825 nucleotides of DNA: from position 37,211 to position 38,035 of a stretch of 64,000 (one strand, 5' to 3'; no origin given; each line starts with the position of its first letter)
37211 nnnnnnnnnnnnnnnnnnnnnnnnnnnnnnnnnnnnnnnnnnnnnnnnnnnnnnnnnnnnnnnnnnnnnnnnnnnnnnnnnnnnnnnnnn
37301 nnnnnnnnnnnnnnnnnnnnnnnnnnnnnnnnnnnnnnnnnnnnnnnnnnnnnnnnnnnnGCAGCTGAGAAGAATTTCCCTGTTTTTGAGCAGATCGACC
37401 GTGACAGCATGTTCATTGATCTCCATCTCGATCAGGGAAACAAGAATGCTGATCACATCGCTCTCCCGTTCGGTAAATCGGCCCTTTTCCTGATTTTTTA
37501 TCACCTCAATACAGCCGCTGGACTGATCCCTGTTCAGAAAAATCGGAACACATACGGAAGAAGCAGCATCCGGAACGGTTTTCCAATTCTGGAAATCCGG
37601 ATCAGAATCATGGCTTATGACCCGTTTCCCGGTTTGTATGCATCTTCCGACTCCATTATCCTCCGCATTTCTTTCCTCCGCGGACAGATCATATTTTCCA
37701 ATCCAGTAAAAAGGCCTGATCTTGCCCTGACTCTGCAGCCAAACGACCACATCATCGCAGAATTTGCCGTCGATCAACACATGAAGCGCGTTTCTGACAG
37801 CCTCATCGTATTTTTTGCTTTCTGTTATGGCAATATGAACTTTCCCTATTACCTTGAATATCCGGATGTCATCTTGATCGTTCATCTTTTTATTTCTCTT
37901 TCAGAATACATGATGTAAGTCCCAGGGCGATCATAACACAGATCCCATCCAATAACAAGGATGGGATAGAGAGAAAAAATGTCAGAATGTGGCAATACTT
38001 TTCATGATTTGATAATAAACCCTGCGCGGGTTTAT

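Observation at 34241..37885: GAF-domain fused to a MacB-type ABC ATPase: a potentially ligand-gated exporter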

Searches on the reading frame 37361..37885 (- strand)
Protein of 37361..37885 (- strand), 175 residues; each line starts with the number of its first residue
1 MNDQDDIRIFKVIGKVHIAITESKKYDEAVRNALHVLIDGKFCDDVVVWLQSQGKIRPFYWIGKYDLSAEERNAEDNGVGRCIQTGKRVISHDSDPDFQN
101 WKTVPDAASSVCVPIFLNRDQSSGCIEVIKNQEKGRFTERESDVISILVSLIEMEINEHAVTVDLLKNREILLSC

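Call 14: search_protein_representatives(protein=window:37361-37885:-)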
Query: 175 residues. Proteins with E-value up to 0.001 (for the whole library): 51; up to 1e-10: 6; up to 1e-30: 0. The best 51 are listed.
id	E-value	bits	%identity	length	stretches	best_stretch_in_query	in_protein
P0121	8.9e-14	68.0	33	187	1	8-159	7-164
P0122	6.7e-13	65.1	27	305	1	3-171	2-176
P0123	1.0e-12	64.5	28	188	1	12-174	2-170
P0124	4.5e-12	62.4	32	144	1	6-148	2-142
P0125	6.7e-12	61.9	32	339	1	6-173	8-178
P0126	1.5e-11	60.7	27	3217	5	73-157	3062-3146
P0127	2.3e-10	56.9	31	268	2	3-92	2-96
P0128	4.2e-10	56.0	29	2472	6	75-156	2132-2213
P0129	8.1e-10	55.1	30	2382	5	73-148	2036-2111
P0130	1.2e-09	54.5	28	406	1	7-160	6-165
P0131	2.2e-09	53.7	37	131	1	3-126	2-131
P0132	3.2e-09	53.1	28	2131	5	73-160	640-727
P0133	4.4e-09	52.7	27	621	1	10-172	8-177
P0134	9.7e-09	51.6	29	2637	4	76-157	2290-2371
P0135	1.6e-08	50.9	28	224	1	4-158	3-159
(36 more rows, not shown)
